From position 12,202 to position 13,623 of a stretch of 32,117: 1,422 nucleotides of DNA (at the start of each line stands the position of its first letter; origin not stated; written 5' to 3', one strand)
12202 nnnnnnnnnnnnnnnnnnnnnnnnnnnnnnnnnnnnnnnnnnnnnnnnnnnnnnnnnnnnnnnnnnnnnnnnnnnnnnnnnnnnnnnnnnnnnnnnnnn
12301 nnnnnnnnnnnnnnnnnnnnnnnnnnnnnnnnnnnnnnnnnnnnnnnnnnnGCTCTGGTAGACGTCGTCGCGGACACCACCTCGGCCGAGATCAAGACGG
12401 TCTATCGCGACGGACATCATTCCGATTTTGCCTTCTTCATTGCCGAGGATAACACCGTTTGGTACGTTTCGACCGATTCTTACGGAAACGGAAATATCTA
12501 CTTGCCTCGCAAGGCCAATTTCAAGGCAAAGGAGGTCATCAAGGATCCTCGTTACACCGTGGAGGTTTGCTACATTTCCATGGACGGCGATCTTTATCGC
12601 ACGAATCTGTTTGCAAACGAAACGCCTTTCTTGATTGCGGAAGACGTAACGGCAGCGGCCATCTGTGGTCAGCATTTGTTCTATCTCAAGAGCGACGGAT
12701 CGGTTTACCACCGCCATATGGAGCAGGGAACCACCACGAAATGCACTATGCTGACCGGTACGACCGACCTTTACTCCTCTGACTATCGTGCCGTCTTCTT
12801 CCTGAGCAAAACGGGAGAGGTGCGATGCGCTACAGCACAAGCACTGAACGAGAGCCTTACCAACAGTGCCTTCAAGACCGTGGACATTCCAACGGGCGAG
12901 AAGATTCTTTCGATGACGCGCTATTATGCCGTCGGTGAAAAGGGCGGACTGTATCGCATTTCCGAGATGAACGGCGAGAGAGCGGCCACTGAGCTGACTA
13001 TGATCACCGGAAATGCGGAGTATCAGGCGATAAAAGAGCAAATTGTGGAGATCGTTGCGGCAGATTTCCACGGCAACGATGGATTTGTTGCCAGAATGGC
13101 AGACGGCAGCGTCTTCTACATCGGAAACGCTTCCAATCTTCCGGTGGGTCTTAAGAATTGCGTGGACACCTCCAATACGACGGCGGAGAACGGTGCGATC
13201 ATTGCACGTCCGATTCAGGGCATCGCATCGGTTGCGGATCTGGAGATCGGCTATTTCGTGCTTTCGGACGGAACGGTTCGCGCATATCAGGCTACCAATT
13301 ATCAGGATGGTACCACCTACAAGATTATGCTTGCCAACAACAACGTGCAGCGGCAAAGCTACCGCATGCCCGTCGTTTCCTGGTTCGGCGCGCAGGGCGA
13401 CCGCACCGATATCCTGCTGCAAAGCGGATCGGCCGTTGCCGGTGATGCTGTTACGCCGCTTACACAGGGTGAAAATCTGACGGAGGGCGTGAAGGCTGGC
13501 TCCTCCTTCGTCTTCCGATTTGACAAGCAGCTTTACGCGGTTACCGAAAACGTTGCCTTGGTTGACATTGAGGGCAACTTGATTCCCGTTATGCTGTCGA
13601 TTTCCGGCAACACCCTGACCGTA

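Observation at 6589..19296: Giant (12.7 kb) modular S8 protease with an unusual domain series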

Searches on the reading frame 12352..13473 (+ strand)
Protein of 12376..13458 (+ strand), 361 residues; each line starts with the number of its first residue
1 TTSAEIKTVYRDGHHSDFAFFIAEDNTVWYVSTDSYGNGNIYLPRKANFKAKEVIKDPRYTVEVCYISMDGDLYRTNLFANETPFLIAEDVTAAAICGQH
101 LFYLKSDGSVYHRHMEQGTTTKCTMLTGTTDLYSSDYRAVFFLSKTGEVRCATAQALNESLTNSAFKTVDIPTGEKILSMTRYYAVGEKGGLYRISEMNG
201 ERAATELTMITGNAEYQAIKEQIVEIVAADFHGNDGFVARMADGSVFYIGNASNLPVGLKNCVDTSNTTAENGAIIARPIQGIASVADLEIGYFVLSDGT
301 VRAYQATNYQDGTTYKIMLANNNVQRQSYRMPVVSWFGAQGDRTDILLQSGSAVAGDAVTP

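Call 22: search_solved_structures(query=window:12376-13458:+, max_evalue=1)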
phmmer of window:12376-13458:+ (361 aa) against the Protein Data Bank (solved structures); distinct sequences matched with E-value up to 1: 6.
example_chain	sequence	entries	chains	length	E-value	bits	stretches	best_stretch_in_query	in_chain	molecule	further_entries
1c7k_A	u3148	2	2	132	0.42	13.1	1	10-48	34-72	ZINC ENDOPROTEASE | ZINC PROTEASE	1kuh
1e92_A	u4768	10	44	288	0.42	13.1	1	124-194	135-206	PTERIDINE REDUCTASE 1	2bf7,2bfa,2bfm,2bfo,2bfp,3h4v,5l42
1e7w_A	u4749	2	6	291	0.43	13.1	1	124-194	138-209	PTERIDINE REDUCTASE | Pteridine reductase 1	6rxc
4hx3_A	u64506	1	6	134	0.43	13.1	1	10-48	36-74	Extracellular small neutral protease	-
1w0c_A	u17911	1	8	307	0.47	13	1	124-194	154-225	PTERIDINE REDUCTASE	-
2qhx_A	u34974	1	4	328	0.51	12.8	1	124-194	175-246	Pteridine reductase 1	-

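Call 30: find_homologous_proteins(query=window:12376-13458:+, max_evalue=0.001)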
Query window:12376-13458:+ (361 aa): 1 proteins with E <= 0.001 among 4288 candidates.
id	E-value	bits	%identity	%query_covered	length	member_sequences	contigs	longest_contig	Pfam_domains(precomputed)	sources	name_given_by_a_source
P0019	6.3e-49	185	49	50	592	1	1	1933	PF26182.1,PF13205.13,PF22359.3,PF02368.25,PF26918.1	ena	-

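Call 40: search_protein_representatives(alignment_id=A2)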
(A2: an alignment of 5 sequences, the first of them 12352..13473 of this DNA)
Query: 5 sequences, 381 profile positions. Proteins with E-value up to 0.001 (for the whole library): 424; up to 1e-10: 93; up to 1e-30: 8. The best 150 are listed.
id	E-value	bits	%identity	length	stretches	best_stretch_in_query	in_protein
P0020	0.0e+00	2072.4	-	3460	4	3-377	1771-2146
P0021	1.6e-164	563.7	-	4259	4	5-372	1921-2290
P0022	7.9e-157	538.3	-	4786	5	6-374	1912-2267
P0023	9.5e-121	419.6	-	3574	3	4-375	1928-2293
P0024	2.6e-59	217.4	-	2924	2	8-372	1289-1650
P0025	7.0e-38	146.8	-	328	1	96-357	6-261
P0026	8.2e-36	140.0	-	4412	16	96-162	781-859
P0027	8.1e-31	123.6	-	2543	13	25-160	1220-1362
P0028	3.5e-30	121.5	-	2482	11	29-165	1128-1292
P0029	4.9e-29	117.7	-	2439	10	20-163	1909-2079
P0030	2.2e-27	112.3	-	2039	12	94-159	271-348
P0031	1.5e-26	109.6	-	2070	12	25-162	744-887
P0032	2.2e-25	105.7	-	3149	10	97-185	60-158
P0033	3.8e-25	104.9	-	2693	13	95-197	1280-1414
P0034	2.8e-22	95.5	-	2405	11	95-170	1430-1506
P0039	8.4e-20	87.3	-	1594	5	29-160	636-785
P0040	1.5e-19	86.4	-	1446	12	94-176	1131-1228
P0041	1.8e-19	86.2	-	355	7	91-123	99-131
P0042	1.1e-18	83.6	-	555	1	84-368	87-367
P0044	2.1e-18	82.7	-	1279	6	26-161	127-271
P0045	4.1e-18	81.8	-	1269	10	22-160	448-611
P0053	2.4e-15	72.6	-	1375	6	92-161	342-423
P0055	4.1e-15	71.9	-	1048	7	99-164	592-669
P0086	5.8e-12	61.5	-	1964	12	153-262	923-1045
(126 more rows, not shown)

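Call 51: search_protein_families(library=pfam, proteins=[P0025, P0041, P0042, P0044, P0045, P0040, P0039, P0053, P0055], max_evalue=0.001)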
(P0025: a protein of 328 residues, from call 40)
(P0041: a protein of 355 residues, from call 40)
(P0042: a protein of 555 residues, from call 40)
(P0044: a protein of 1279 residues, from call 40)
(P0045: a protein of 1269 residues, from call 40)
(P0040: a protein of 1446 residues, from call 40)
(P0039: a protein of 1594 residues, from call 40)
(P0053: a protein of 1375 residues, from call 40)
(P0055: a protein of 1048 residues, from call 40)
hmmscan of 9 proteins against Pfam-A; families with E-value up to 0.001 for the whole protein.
P0025 (328 aa): 2 families
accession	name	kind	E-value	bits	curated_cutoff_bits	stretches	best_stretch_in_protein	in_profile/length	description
PF13540.12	RCC1_2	-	0.00027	21.1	22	0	15-34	3-21/30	Regulator of chromosome condensation (RCC1) repeat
PF25390.1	WD40_RLD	-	0.00034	20.5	150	0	145-247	33-344/363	RCC1-like domain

P0041 (355 aa): 10 families
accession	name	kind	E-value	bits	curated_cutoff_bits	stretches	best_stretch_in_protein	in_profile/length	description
PF25390.1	WD40_RLD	-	6.5e-91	305.8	150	2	9-210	141-346/363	RCC1-like domain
PF00415.24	RCC1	-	1.8e-77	256.2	21.7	5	229-273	1-49/50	Regulator of chromosome condensation (RCC1) repeat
PF13540.12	RCC1_2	-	5.3e-76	249.2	22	7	162-191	1-30/30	Regulator of chromosome condensation (RCC1) repeat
PF25384.1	Alsin_RLD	-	8e-27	95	100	2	72-143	234-309/405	Alsin RCC1-like domain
PF25136.1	DUF7823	-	7e-10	39.9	27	0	21-48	51-76/109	Domain of unknown function (DUF7823)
PF19755.4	DUF6242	-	2.8e-09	37.6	29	0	217-282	150-210/217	Domain of unknown function (DUF6242)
PF25489.1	At5g54830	-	6.4e-06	26.6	27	0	251-277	34-64/126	At5g54830-like domain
PF14517.12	Tachylectin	-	5.4e-05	23.5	29.8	0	120-283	36-194/230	Tachylectin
PF01344.31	Kelch_1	-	0.0001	22.2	20.1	0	227-242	9-24/46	Kelch motif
PF04863.19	EGF_alliinase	-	0.00046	21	25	0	107-125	9-27/55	Alliinase EGF-like domain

P0042 (555 aa): 1 family
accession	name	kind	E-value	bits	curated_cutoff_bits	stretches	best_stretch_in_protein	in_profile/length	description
PF13205.12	Big_5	-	3.5e-07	31.3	23.6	1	384-468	21-104/105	Bacterial Ig-like domain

P0044 (1279 aa): 10 families
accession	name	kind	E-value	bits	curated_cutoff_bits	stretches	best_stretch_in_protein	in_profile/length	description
PF25390.1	WD40_RLD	-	3.2e-64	218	150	2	198-459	30-321/363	RCC1-like domain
PF13540.12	RCC1_2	-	5.2e-40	134.7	22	5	73-102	1-30/30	Regulator of chromosome condensation (RCC1) repeat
PF00415.24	RCC1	-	5.5e-37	126.5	21.7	4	265-302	1-42/50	Regulator of chromosome condensation (RCC1) repeat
PF01839.29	FG-GAP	-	3e-31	107.2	22.1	3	1084-1119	6-33/37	FG-GAP repeat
PF13517.12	FG-GAP_3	-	8.9e-24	84.3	26.9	4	1136-1196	1-61/61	FG-GAP-like repeat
PF13927.12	Ig_3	-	7.3e-16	58.9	30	2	686-753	2-78/78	Immunoglobulin domain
PF07679.22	I-set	-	7.4e-15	55.2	23.7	1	686-761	1-85/90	Immunoglobulin I-set domain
PF13895.12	Ig_2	-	4.1e-06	27.4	27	0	709-767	23-79/79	Immunoglobulin domain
PF12256.14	TcdB_toxin_midN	-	1.8e-05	24.6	24.8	0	983-1015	28-57/181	Insecticide toxin TcdB middle/N-terminal region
PF07686.23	V-set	-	0.00047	20.8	26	0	721-767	66-108/109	Immunoglobulin V-set domain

P0045 (1269 aa): 7 families
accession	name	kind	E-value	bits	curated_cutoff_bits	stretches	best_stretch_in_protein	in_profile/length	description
PF25390.1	WD40_RLD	-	1.2e-182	607.6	150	5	200-491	41-345/363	RCC1-like domain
PF00415.24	RCC1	-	3.2e-122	399.4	21.7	14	973-1021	1-50/50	Regulator of chromosome condensation (RCC1) repeat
PF13540.12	RCC1_2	-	1.4e-97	317.8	22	13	542-571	1-30/30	Regulator of chromosome condensation (RCC1) repeat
PF13927.12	Ig_3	-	6.1e-22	78.4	30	2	23-90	2-78/78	Immunoglobulin domain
PF07679.22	I-set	-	1.5e-16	60.7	23.7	1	23-94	1-81/90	Immunoglobulin I-set domain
PF13895.12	Ig_2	-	6.9e-13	49.1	27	2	23-97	2-72/79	Immunoglobulin domain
PF25384.1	Alsin_RLD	-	1.8e-05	24.7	100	0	109-210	244-351/405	Alsin RCC1-like domain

P0040 (1446 aa): 6 families
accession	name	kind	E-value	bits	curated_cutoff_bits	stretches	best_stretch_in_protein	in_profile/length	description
PF25390.1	WD40_RLD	-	8.3e-242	802.2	150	6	96-409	34-351/363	RCC1-like domain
PF00415.24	RCC1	-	8.4e-189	612.6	21.7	19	269-321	1-50/50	Regulator of chromosome condensation (RCC1) repeat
PF13540.12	RCC1_2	-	1.2e-168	543.8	22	20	1092-1121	1-30/30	Regulator of chromosome condensation (RCC1) repeat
PF25384.1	Alsin_RLD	-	2.7e-09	37.3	100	0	255-350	227-319/405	Alsin RCC1-like domain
PF22755.2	E217_gp28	-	2.1e-06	28.3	27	0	132-158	29-55/110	E217 collar protein gp28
PF20395.3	CTD3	-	7.3e-06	26.6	28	0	650-715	29-96/162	C-terminal domain 3 of the ABC-three component (ABC-3C) systems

P0039 (1594 aa): 6 families
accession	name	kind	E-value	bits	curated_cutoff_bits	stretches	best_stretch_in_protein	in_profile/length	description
PF25390.1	WD40_RLD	-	2e-139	465.4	150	3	372-681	21-354/363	RCC1-like domain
PF00415.24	RCC1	-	5e-96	315.6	21.7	11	256-301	1-50/50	Regulator of chromosome condensation (RCC1) repeat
PF13540.12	RCC1_2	-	5.7e-89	290.4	22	11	288-317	1-30/30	Regulator of chromosome condensation (RCC1) repeat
PF25384.1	Alsin_RLD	-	2.8e-13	50.4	100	0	239-274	276-311/405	Alsin RCC1-like domain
PF18676.6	MBG_2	-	1.3e-09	38.9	25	1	1115-1189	2-66/72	MBG domain (YGX type)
PF19081.6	Ig_7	-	9.8e-06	26.2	27.3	1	134-207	15-84/84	Ig-like domain CHU_C associated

P0053 (1375 aa): 8 families
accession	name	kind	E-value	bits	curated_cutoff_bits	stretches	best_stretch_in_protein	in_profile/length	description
PF25390.1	WD40_RLD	-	5.9e-187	621.8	150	4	305-589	33-345/363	RCC1-like domain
PF00415.24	RCC1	-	1.6e-120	394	21.7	12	321-366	1-50/50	Regulator of chromosome condensation (RCC1) repeat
PF13540.12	RCC1_2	-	1.3e-109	356.1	22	12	401-430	1-30/30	Regulator of chromosome condensation (RCC1) repeat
PF18887.5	MBG_3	-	5.7e-21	74.8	25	1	934-1000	3-69/72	MBG domain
PF13927.12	Ig_3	-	2.9e-15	57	30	2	1003-1070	2-78/78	Immunoglobulin domain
PF25384.1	Alsin_RLD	-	3.4e-14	53.4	100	0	160-257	224-325/405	Alsin RCC1-like domain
PF13895.12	Ig_2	-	4.1e-13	49.8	27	1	1012-1084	9-79/79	Immunoglobulin domain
PF07679.22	I-set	-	2.8e-10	40.5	23.7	1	1003-1078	1-85/90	Immunoglobulin I-set domain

P0055 (1048 aa): 5 families
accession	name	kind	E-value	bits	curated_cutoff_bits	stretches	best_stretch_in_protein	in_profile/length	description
PF25390.1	WD40_RLD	-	7.6e-128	427.3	150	3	521-844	4-362/363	RCC1-like domain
PF00415.24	RCC1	-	2.7e-98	322.9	21.7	10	565-609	2-50/50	Regulator of chromosome condensation (RCC1) repeat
PF13540.12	RCC1_2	-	1.5e-85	279.5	22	9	596-625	1-30/30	Regulator of chromosome condensation (RCC1) repeat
PF25384.1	Alsin_RLD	-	1.1e-08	35.2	100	0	613-677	242-310/405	Alsin RCC1-like domain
PF09479.16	Flg_new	-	0.00027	21.4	27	0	851-910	1-52/65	Listeria-Bacteroides repeat domain (List_Bact_rpt)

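Call 52: search_solved_structures(query=A2, max_evalue=1)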
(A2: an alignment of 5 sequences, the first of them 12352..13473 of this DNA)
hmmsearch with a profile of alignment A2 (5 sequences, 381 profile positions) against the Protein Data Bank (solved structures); distinct sequences matched with E-value up to 1: 5.
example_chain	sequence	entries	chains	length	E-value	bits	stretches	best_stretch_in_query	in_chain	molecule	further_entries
1i2m_B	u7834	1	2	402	0.00045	22.3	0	191-260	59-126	REGULATOR OF CHROMOSOME CONDENSATION 1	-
1a12_A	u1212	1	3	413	0.00049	22.2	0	191-260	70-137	REGULATOR OF CHROMOSOME CONDENSATION 1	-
8ux1_L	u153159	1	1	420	0.00053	22.1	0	191-260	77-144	Regulator of chromosome condensation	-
5tbk_I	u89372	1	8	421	0.00053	22.1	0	191-260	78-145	Regulator of chromosome condensation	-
4db5_A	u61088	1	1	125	0.57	12.1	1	174-228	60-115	Tumor necrosis factor ligand superfamily member 18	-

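Call 57: list_cluster_members(proteins=[P0020, P0021, P0022, P0023, P0024])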
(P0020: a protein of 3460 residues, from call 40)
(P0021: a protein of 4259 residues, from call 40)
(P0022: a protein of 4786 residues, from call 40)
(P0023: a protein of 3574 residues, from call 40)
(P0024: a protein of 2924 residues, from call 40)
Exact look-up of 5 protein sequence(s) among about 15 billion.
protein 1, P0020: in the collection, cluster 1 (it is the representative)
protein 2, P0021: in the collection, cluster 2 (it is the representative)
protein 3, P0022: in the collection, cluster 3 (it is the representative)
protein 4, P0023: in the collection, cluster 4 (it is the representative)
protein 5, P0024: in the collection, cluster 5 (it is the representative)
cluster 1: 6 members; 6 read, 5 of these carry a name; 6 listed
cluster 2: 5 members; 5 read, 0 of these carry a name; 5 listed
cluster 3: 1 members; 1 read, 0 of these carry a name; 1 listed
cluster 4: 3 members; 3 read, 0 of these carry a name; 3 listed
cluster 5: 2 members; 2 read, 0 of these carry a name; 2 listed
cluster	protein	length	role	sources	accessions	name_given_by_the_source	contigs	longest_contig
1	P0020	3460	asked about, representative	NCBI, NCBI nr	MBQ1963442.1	MAG: Ig-like domain-containing protein [Clostridia bacterium] | Ig-like domain-containing protein [Clostridia bacterium]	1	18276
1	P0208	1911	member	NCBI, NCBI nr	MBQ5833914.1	MAG: S8 family serine peptidase, partial [Clostridia bacterium] | S8 family serine peptidase [Clostridia bacterium]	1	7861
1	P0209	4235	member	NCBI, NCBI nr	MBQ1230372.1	MAG: Ig-like domain-containing protein [Clostridia bacterium] | Ig-like domain-containing protein [Clostridia bacterium]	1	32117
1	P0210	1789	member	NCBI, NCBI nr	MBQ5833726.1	MAG: Ig-like domain-containing protein, partial [Clostridia bacterium] | Ig-like domain-containing protein [Clostridia bacterium]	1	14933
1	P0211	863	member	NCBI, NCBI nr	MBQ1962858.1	MAG: S8 family serine peptidase, partial [Clostridia bacterium] | S8 family serine peptidase [Clostridia bacterium]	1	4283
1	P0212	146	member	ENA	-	-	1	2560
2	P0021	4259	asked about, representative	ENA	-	-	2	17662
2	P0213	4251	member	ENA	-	-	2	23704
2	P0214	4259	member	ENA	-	-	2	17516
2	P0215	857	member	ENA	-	-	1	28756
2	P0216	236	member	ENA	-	-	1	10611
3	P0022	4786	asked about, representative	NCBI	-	-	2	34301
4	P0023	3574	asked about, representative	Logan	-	-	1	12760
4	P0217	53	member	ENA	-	-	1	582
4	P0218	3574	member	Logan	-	-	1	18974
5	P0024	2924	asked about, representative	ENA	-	-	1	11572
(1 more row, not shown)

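Call 82: find_encoding_contigs(protein=P0022, flank=6000, max_places=2)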
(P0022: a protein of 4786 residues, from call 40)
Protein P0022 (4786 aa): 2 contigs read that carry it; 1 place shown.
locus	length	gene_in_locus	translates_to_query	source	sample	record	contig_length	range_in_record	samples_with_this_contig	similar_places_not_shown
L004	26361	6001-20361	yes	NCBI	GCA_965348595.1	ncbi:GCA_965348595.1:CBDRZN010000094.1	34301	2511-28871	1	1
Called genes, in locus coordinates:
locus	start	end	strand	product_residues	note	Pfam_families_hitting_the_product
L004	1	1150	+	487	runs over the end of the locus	PF00251:Glyco_hydro_32N (faint), PF04616:Glyco_hydro_43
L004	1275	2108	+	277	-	PF03009:GDPD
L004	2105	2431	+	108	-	PF02547:Queuosine_synth (weak)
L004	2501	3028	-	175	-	PF20122:DUF6512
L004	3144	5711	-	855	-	PF00754:F5_F8_type_C, PF22633:F5_F8_type_C_2 (weak), PF22359:Big-like (weak), PF00754:F5_F8_type_C, PF22633:F5_F8_type_C_2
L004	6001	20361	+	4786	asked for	PF00082:Peptidase_S8, PF02368:Big_2, PF02368:Big_2, PF13205:Big_5, PF02368:Big_2, PF13205:Big_5, PF02368:Big_2, PF13205:Big_5, +11 more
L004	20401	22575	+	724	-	PF02368:Big_2, PF00963:Cohesin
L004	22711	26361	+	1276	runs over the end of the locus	-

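Call 83: find_encoding_contigs(protein=P0021, flank=6000, max_places=2)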
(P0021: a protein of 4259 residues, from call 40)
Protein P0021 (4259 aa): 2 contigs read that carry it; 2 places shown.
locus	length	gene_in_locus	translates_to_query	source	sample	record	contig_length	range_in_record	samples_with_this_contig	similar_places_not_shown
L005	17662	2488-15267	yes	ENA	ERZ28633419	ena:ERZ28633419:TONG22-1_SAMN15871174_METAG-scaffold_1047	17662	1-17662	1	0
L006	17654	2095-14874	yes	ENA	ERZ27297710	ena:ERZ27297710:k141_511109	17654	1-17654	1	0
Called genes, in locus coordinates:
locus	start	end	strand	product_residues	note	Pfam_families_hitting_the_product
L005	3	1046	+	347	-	?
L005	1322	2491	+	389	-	PF00963:Cohesin (weak)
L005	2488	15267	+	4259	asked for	PF00082:Peptidase_S8, PF02368:Big_2 (weak), PF21461:HL_N-beta (faint), PF22359:Big-like (faint), PF26182:Ig_NUP210_5th (faint), PF13205:Big_5 (weak), PF02368:Big_2, PF00404:Dockerin_1, +1 more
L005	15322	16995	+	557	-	PF00963:Cohesin, PF02368:Big_2, PF26182:Ig_NUP210_5th (weak), PF00963:Cohesin, PF00404:Dockerin_1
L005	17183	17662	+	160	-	?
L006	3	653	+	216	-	?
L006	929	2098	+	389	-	PF00963:Cohesin (weak)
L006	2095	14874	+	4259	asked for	PF00082:Peptidase_S8, PF02368:Big_2 (weak), PF21461:HL_N-beta (faint), PF22359:Big-like (faint), PF26182:Ig_NUP210_5th (faint), PF13205:Big_5 (weak), PF02368:Big_2, PF00404:Dockerin_1, +1 more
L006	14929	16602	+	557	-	PF00963:Cohesin, PF02368:Big_2, PF26182:Ig_NUP210_5th (weak), PF00963:Cohesin, PF00404:Dockerin_1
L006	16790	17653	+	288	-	?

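Call 84: find_encoding_contigs(protein=P0023, flank=6000, max_places=2)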
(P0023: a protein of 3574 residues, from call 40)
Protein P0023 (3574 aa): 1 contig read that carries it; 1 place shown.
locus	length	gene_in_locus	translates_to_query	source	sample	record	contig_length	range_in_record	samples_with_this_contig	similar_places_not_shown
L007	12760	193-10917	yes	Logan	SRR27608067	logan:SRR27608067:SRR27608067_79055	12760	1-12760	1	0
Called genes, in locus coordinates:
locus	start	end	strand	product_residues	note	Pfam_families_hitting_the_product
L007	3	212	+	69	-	?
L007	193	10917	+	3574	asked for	PF13205:Big_5 (faint), PF00082:Peptidase_S8, PF02368:Big_2, PF21461:HL_N-beta (faint), PF02368:Big_2 (weak), PF02368:Big_2, PF18998:Flg_new_2 (weak), PF00404:Dockerin_1, +4 more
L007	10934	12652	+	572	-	PF02368:Big_2, PF00963:Cohesin, PF00404:Dockerin_1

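Call 85: find_encoding_contigs(protein=P0024, flank=6000, max_places=2)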
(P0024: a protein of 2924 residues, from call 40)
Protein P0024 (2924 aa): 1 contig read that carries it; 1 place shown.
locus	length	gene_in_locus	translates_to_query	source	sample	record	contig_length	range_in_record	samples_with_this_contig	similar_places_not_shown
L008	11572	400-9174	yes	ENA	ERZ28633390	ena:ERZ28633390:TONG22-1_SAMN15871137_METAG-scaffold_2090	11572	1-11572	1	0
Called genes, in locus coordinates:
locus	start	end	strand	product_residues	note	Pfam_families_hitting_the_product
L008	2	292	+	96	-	?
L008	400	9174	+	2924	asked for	PF00082:Peptidase_S8, PF22359:Big-like (faint), PF26182:Ig_NUP210_5th (faint), PF26918:Ig_Eae (weak), PF13205:Big_5 (weak), PF02368:Big_2, PF00404:Dockerin_1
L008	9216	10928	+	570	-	PF02368:Big_2, PF00963:Cohesin, PF00404:Dockerin_1 (weak)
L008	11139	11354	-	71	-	PF04070:DUF378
